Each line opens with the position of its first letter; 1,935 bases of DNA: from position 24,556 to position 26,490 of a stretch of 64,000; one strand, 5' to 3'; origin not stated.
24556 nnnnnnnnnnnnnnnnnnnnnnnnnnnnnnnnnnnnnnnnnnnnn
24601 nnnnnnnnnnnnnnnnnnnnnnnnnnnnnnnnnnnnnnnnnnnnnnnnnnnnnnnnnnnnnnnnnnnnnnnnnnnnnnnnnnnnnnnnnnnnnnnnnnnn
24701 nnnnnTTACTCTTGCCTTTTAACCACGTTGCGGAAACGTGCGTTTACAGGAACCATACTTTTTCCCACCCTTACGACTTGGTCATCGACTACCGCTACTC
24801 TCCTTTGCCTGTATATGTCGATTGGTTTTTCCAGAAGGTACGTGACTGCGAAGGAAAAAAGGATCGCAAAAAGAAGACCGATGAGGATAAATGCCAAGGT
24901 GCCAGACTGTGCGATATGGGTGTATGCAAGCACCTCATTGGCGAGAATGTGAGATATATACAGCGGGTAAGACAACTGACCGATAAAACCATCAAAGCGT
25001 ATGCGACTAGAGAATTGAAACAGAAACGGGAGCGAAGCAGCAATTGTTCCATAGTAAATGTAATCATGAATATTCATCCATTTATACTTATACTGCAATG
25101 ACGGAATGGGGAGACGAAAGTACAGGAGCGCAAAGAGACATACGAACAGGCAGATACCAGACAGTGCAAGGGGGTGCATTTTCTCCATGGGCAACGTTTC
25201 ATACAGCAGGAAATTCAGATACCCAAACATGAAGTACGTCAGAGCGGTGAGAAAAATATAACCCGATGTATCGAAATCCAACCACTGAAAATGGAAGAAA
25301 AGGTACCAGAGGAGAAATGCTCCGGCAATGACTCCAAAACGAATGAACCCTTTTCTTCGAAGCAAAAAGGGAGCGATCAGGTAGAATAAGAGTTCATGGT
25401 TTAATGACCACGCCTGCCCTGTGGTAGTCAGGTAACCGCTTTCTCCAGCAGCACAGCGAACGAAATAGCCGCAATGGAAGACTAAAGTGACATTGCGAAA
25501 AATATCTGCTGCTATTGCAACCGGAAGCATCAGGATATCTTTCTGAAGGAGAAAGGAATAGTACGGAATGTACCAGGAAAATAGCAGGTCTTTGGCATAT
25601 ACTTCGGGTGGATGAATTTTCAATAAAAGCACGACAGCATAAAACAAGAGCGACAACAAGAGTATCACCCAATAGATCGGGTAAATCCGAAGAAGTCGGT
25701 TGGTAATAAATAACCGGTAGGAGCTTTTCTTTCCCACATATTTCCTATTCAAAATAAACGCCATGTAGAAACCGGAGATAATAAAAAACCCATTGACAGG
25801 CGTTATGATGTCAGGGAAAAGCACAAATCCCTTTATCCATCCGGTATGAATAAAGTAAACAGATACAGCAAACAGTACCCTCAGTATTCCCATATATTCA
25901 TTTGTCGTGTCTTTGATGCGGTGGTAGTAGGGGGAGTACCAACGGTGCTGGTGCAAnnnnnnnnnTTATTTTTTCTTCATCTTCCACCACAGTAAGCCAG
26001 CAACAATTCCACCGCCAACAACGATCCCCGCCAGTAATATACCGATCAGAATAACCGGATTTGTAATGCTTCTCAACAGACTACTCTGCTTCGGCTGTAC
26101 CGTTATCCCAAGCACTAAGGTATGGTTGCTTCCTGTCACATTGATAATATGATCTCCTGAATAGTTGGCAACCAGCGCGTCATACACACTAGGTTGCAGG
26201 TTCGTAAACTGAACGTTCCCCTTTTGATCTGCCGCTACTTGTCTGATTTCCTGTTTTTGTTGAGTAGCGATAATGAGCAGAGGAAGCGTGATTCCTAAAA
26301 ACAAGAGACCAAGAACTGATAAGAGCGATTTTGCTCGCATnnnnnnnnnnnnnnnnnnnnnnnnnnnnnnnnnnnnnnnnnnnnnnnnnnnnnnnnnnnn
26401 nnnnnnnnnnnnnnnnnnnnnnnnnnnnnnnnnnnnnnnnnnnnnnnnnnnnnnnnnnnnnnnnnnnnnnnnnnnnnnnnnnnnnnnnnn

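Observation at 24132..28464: Accessory insertion in the ribosomal super-operon between infA and map: secreted phospholipase-C-like phosphoesterase, small anchored protein and acyltransferase operon, plus a SemiSWEET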

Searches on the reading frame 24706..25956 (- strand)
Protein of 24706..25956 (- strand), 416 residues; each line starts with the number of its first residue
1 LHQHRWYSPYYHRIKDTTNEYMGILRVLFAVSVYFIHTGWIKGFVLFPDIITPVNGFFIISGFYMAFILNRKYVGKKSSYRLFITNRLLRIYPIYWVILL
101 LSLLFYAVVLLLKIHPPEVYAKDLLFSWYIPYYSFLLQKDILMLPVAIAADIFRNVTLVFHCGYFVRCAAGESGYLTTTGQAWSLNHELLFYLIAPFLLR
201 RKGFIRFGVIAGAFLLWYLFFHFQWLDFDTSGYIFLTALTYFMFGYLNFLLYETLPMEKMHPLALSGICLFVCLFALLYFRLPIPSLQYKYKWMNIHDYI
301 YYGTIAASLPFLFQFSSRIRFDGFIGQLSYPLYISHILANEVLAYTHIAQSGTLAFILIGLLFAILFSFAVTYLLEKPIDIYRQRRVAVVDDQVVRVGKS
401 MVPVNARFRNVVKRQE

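Call 3: search_protein_families(library=pfam, proteins=[window:24706-25956:-], max_evalue=0.01)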
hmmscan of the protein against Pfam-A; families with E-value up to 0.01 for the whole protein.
window:24706-25956:- (416 aa): 1 family
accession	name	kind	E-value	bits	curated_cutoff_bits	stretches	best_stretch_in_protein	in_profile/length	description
PF01757.29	Acyl_transf_3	-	3.2e-14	53.2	31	1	20-372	2-325/326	Acyltransferase domain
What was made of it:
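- Checked: 416 aa, 24706-25956(-): PF01757, E 3.2e-14 (call 3).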

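Call 29: search_protein_families(library=ncbifam, proteins=[window:24706-25956:-], max_evalue=0.01)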
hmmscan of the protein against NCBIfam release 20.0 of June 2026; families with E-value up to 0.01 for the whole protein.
window:24706-25956:- (416 aa): 0 families

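Call 40: find_homologous_proteins(query=window:24706-25956:-, max_evalue=0.00001)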
Query window:24706-25956:- (416 aa): 751 proteins with E <= 0.00001 among 8000 candidates; the best 120 are listed.
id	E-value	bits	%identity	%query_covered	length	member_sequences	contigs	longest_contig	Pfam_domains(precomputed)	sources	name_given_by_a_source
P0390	1.1e-257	873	100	95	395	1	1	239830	PF01757.29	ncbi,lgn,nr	ncbi:MAG TPA: acyltransferase [Patescibacteria group bacterium]|nr:acyltransferase [Patescibacteria 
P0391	6.3e-154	531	66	89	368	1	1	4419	PF01757.29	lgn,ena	-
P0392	6.6e-138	478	60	91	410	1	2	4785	PF01757.29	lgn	-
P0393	3.5e-133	463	56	95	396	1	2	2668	PF01757.29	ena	-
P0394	6.7e-128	445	57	89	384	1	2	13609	PF01757.29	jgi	jgi:peptidoglycan/LPS O-acetylase OafA/YrhL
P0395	1.4e-120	421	52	94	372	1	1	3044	PF01757.29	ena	-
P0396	2.4e-117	411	54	89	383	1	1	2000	PF01757.29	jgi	jgi:peptidoglycan/LPS O-acetylase OafA/YrhL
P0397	1.1e-116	408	57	82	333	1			PF01757.29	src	-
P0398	1.3e-104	369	50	88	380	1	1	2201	PF01757.29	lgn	-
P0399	2.8e-102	361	55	79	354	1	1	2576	PF01757.29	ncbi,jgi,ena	-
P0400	1.7e-84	302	43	89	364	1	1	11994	PF01757.29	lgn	-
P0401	6.7e-80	287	56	65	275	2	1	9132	PF01757.29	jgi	jgi:peptidoglycan/LPS O-acetylase OafA/YrhL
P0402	1.2e-46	178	35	88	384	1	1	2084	PF01757.29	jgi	jgi:peptidoglycan/LPS O-acetylase OafA/YrhL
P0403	2.9e-46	176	34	89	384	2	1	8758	PF01757.29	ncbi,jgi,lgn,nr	ncbi:MAG TPA: acyltransferase [Puia sp.]|jgi:peptidoglycan/LPS O-acetylase OafA/YrhL|nr:acyltransfer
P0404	1.5e-45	174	35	89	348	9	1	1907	PF01757.29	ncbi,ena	-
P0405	4.8e-45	172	35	89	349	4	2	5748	PF01757.29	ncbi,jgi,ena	-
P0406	1.2e-44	171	36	93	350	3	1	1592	PF01757.29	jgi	-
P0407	2.4e-44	170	32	88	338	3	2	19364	PF01757.29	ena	-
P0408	2.5e-44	170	35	88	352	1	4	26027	PF01757.29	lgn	-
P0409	5.2e-44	169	37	88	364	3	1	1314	PF01757.29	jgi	jgi:peptidoglycan/LPS O-acetylase OafA/YrhL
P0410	1.7e-43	167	36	88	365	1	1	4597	PF01757.29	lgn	-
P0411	5.4e-43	166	35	88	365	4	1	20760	PF01757.29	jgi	jgi:peptidoglycan/LPS O-acetylase OafA/YrhL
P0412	1.0e-42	165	31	90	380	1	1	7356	PF01757.29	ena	-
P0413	1.4e-42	164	34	89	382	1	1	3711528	PF01757.29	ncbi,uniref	ncbi:acyltransferase family protein [Polaribacter sp. Asnod1-A03]|uniref:acyltransferase family prot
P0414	1.8e-42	164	35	88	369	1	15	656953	PF01757.29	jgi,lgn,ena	-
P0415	2.0e-42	164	34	90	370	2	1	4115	PF01757.29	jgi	jgi:peptidoglycan/LPS O-acetylase OafA/YrhL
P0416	2.5e-42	164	35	88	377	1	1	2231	PF01757.29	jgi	jgi:peptidoglycan/LPS O-acetylase OafA/YrhL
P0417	2.7e-42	163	34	94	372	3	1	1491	PF01757.29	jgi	-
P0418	3.3e-42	163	34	76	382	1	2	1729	PF01757.29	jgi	jgi:peptidoglycan/LPS O-acetylase OafA/YrhL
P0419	3.7e-42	163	34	51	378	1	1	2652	PF01757.29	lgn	-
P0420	6.4e-42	162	35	89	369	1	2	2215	PF01757.29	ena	-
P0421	7.4e-42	162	35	88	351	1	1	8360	PF01757.29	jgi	jgi:peptidoglycan/LPS O-acetylase OafA/YrhL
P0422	8.3e-42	162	34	88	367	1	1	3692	PF01757.29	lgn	-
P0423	1.4e-41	161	37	88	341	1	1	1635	PF01757.29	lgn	-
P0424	1.8e-41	161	35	89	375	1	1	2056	PF01757.29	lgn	-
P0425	5.1e-41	159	32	88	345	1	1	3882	PF01757.29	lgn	-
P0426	5.2e-41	159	34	88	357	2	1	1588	PF01757.29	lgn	-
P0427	6.3e-41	159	35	88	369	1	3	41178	PF01757.29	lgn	-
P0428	6.5e-41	159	34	88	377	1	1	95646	PF01757.29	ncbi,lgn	-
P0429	1.2e-40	158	35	90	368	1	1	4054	PF01757.29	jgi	jgi:peptidoglycan/LPS O-acetylase OafA/YrhL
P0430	2.3e-40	157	32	88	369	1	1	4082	PF01757.29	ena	-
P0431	3.4e-40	156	33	88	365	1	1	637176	PF01757.29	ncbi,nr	ncbi:MAG: acyltransferase [Bacteroidales bacterium]|nr:acyltransferase [Bacteroidales bacterium]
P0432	3.8e-40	156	35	88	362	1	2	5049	PF01757.29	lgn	-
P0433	4.2e-40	156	36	88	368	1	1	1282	PF01757.29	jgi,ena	jgi:peptidoglycan/LPS O-acetylase OafA/YrhL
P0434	5.1e-40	156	34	88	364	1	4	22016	PF01757.29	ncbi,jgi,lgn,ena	jgi:peptidoglycan/LPS O-acetylase OafA/YrhL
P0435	5.3e-40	156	36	88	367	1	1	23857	PF01757.29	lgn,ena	-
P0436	6.3e-40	156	35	88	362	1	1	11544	PF01757.29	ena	-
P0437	7.1e-40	155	35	88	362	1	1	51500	PF01757.29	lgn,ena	-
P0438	7.3e-40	155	37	88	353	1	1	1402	PF01757.29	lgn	-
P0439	8.7e-40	155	34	88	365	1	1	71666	PF01757.29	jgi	jgi:peptidoglycan/LPS O-acetylase OafA/YrhL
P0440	1.1e-39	155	31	90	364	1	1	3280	PF01757.29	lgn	-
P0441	1.1e-39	155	33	84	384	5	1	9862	PF01757.29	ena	-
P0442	2.1e-39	154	36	88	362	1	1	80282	PF01757.29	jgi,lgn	-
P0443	3.0e-39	153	34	88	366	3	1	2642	PF01757.29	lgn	-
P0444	3.2e-39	153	33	88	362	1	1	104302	PF01757.29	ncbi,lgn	-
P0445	3.4e-39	153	34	88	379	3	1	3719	PF01757.29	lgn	-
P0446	3.4e-39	153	34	89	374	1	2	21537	PF01757.29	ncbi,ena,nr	ncbi:MAG: acyltransferase [Flavobacteriales bacterium]|nr:acyltransferase [Flavobacteriales bacteriu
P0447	3.7e-39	153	34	88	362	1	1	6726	PF01757.29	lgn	-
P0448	3.8e-39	153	36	88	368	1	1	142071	PF01757.29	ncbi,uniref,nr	ncbi:acyltransferase family protein [Mucilaginibacter psychrotolerans]|uniref:Acyltransferase n=1 Ta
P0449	4.3e-39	153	32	91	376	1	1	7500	PF01757.29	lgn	-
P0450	4.3e-39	153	34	88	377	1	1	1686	PF01757.29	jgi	-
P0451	4.5e-39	153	35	91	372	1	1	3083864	PF01757.29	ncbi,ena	-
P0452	4.9e-39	153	37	88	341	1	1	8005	PF01757.29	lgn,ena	-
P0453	5.7e-39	152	36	88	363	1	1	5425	PF01757.29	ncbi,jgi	jgi:peptidoglycan/LPS O-acetylase OafA/YrhL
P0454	8.0e-39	152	35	88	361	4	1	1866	PF01757.29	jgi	jgi:peptidoglycan/LPS O-acetylase OafA/YrhL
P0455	8.1e-39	152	35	88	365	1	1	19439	PF01757.29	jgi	jgi:peptidoglycan/LPS O-acetylase OafA/YrhL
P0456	1.1e-38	152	35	88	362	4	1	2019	PF01757.29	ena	-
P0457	1.1e-38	152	34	88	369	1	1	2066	PF01757.29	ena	-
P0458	1.3e-38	151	34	90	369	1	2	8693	PF01757.29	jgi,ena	jgi:peptidoglycan/LPS O-acetylase OafA/YrhL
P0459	1.5e-38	151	33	88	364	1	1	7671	PF01757.29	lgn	-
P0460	1.9e-38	151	33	86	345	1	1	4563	PF01757.29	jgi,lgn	jgi:peptidoglycan/LPS O-acetylase OafA/YrhL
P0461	2.0e-38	151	34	89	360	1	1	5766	PF01757.29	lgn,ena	-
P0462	2.2e-38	151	35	88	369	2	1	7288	PF01757.29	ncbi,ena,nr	ncbi:MAG TPA: acyltransferase [Bacteroidia bacterium]|nr:acyltransferase [Bacteroidia bacterium]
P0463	2.3e-38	150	34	88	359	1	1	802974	PF01757.29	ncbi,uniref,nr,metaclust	ncbi:acyltransferase family protein [Chryseobacterium aquaticum]|uniref:Acyltransferase 3 domain-con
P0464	4.2e-38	150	35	88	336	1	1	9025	PF01757.29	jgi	jgi:peptidoglycan/LPS O-acetylase OafA/YrhL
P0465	4.3e-38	150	35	89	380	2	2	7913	PF01757.29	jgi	jgi:peptidoglycan/LPS O-acetylase OafA/YrhL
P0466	7.7e-38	149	34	88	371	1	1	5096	PF01757.29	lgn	-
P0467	9.1e-38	148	35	88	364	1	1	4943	PF01757.29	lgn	-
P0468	9.6e-38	148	34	88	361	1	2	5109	PF01757.29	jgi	-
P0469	1.0e-37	148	34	89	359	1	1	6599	PF01757.29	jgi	jgi:peptidoglycan/LPS O-acetylase OafA/YrhL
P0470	1.1e-37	148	34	88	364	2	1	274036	PF01757.29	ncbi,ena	-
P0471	1.1e-37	148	33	89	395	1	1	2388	PF01757.29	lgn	-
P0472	1.3e-37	148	34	88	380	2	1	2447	PF01757.29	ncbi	-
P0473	1.4e-37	148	34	88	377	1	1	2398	PF01757.29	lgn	-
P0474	1.5e-37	148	33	88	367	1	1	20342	PF01757.29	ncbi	ncbi:MAG: acyltransferase [Saprospiraceae bacterium]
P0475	1.9e-37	147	32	88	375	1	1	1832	PF01757.29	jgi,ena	-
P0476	2.2e-37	147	35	88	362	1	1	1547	PF01757.29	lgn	-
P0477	2.3e-37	147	34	88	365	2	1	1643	PF01757.29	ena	-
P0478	2.4e-37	147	34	89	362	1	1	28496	PF01757.29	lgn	-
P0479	4.4e-37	146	34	88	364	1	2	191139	PF01757.29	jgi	jgi:peptidoglycan/LPS O-acetylase OafA/YrhL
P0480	5.1e-37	146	34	92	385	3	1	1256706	PF01757.29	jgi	jgi:peptidoglycan/LPS O-acetylase OafA/YrhL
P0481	5.6e-37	146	33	88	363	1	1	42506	PF01757.29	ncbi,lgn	-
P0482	5.8e-37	146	32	88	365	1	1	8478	PF01757.29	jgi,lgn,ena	jgi:peptidoglycan/LPS O-acetylase OafA/YrhL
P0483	7.3e-37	145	34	88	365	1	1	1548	PF01757.29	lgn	-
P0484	8.8e-37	145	33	88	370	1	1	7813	PF01757.29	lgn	-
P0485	1.0e-36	145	34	88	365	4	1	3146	PF01757.29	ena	-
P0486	1.3e-36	145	35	88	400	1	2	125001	PF01757.29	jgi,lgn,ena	-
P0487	1.5e-36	145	33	92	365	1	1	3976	PF01757.29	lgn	-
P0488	1.5e-36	144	34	88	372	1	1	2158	PF01757.29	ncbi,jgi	jgi:peptidoglycan/LPS O-acetylase OafA/YrhL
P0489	1.6e-36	144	34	89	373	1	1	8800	PF01757.29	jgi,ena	jgi:peptidoglycan/LPS O-acetylase OafA/YrhL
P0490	1.7e-36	144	32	89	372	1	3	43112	PF01757.29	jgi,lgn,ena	-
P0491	1.8e-36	144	32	88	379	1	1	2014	PF01757.29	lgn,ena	-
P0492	1.8e-36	144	31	93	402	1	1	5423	PF01757.29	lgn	-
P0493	2.4e-36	144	32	88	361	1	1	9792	PF01757.29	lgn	-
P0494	2.5e-36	144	32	88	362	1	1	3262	PF01757.29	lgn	-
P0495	2.5e-36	144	34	79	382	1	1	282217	PF01757.29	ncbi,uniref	ncbi:acyltransferase [Hymenobacter algoricola]|uniref:Acyltransferase n=1 Tax=Hymenobacter algoricol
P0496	2.9e-36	144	35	88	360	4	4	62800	PF01757.29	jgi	jgi:peptidoglycan/LPS O-acetylase OafA/YrhL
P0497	3.0e-36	143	32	88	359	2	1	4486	PF01757.29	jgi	jgi:peptidoglycan/LPS O-acetylase OafA/YrhL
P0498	3.3e-36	143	35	81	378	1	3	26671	PF01757.29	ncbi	ncbi:MAG: acyltransferase family protein [Thermoguttaceae bacterium]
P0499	3.5e-36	143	32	89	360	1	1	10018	PF01757.29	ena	-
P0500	4.4e-36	143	33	88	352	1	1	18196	PF01757.29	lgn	-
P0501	5.3e-36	143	32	90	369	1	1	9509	PF01757.29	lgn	-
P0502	5.5e-36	143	34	88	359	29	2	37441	PF01757.29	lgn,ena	-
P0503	5.5e-36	143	34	88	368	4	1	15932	PF01757.29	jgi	jgi:peptidoglycan/LPS O-acetylase OafA/YrhL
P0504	6.0e-36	142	36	89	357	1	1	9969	PF01757.29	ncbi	-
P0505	6.2e-36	142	32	88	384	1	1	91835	PF01757.29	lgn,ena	-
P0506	7.7e-36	142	34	88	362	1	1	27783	PF01757.29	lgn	-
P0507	8.0e-36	142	34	89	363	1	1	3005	PF01757.29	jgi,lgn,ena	-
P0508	8.4e-36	142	34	88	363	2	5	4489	PF01757.29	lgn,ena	-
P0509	8.5e-36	142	33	91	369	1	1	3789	PF01757.29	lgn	-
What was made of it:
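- The AT3 protein is also recorded from Logan (call 40).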

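Call 43: find_encoding_contigs(protein=P0394, flank=10000, max_places=3)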
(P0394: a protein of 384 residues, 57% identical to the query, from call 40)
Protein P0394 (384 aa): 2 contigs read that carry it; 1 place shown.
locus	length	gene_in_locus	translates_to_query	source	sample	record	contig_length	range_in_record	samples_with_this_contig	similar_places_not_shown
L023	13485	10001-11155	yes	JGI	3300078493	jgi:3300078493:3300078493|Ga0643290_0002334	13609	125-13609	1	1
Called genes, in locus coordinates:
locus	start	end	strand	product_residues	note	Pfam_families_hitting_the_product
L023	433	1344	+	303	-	PF02899:Phage_int_SAM_1, PF00589:Phage_integrase (weak)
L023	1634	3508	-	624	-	PF01551:Peptidase_M23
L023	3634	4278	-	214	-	-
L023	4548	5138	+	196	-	PF00239:Resolvase, PF02796:HTH_7 (weak)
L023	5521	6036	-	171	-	-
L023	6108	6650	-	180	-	-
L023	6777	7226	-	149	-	-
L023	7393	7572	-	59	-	-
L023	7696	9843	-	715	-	PF18911:PKD_4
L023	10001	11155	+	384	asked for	PF01757:Acyl_transf_3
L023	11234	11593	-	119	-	PF12728:HTH_17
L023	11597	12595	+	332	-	-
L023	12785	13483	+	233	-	?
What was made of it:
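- One AT3 homologue lies among integrase and resolvase genes (call 43).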

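Call 49: find_encoding_contigs(protein=P0391, flank=10000, max_places=3)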
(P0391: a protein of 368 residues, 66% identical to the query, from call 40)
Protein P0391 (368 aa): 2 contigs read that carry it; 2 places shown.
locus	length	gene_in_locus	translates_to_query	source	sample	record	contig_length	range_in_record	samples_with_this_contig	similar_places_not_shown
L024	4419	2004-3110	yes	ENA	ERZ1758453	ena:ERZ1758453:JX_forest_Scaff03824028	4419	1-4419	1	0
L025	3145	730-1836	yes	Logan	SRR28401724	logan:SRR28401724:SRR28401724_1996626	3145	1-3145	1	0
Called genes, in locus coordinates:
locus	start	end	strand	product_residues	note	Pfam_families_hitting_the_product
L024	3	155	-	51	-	?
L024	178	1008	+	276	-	-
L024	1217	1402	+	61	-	-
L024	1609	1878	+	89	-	-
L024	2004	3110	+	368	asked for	PF01757:Acyl_transf_3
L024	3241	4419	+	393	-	?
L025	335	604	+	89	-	-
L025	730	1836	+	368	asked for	PF01757:Acyl_transf_3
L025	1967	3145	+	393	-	?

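Call 50: find_encoding_contigs(protein=P0392, flank=10000, max_places=3)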
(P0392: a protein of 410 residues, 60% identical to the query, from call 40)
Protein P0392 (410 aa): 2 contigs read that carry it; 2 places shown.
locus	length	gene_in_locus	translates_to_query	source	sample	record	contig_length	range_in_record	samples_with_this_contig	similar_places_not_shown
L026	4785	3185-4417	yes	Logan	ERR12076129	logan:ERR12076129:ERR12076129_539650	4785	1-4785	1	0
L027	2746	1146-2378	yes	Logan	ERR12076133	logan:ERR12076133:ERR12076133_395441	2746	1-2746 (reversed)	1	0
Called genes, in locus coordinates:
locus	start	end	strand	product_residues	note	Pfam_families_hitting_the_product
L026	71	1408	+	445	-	-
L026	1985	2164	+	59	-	-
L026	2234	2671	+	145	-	PF12587:DUF3761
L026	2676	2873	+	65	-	PF10957:Spore_Cse60 (weak)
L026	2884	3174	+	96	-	-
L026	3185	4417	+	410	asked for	PF01757:Acyl_transf_3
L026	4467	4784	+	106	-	?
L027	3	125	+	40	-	?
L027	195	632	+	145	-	PF12587:DUF3761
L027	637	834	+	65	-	PF10957:Spore_Cse60 (weak)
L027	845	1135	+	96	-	-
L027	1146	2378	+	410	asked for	PF01757:Acyl_transf_3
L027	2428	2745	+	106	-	?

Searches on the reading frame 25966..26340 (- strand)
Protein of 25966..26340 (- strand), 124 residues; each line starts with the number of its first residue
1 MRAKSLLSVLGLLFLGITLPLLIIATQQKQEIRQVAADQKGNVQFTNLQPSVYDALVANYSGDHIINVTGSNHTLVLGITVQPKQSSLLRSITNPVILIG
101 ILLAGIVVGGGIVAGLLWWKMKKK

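Call 3: search_protein_families(library=pfam, proteins=[window:25966-26340:-], max_evalue=0.01)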
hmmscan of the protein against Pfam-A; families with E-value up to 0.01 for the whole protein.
window:25966-26340:- (124 aa): 0 families

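Call 29: search_protein_families(library=ncbifam, proteins=[window:25966-26340:-], max_evalue=0.01)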
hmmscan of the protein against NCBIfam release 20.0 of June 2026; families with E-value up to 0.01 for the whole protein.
window:25966-26340:- (124 aa): 0 families

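Call 52: find_related_loci(query=window:25966-26340:-, collection=metagenome_contigs, flank=6000)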
Query window:25966-26340:- (124 aa) in metagenome_contigs; peptide patterns used: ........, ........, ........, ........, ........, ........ (x = any residue, [..] = any of these).
600 stretches matched a pattern, but none encodes a relative of the query by tblastn (E <= 1e-3).

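Call 61: search_protein_families(library=pfam, proteins=[window:25966-26340:-], max_evalue=10)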
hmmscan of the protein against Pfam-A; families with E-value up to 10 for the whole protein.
window:25966-26340:- (124 aa): 2 families
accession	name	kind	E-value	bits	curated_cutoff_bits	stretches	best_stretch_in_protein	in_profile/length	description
PF04498.17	Pox_VP8_L4R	-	0.039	14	25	1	12-77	98-162/217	Poxvirus nucleic acid binding protein VP8/L4R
PF17210.9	SdrD_B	-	0.046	14.3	29.7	1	24-61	31-68/112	SdrD B-like domain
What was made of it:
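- On CBM66 / ConA-like lectin domains: There is no Pfam or NCBIfam hit even at E up to 10 (calls 29, 61).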
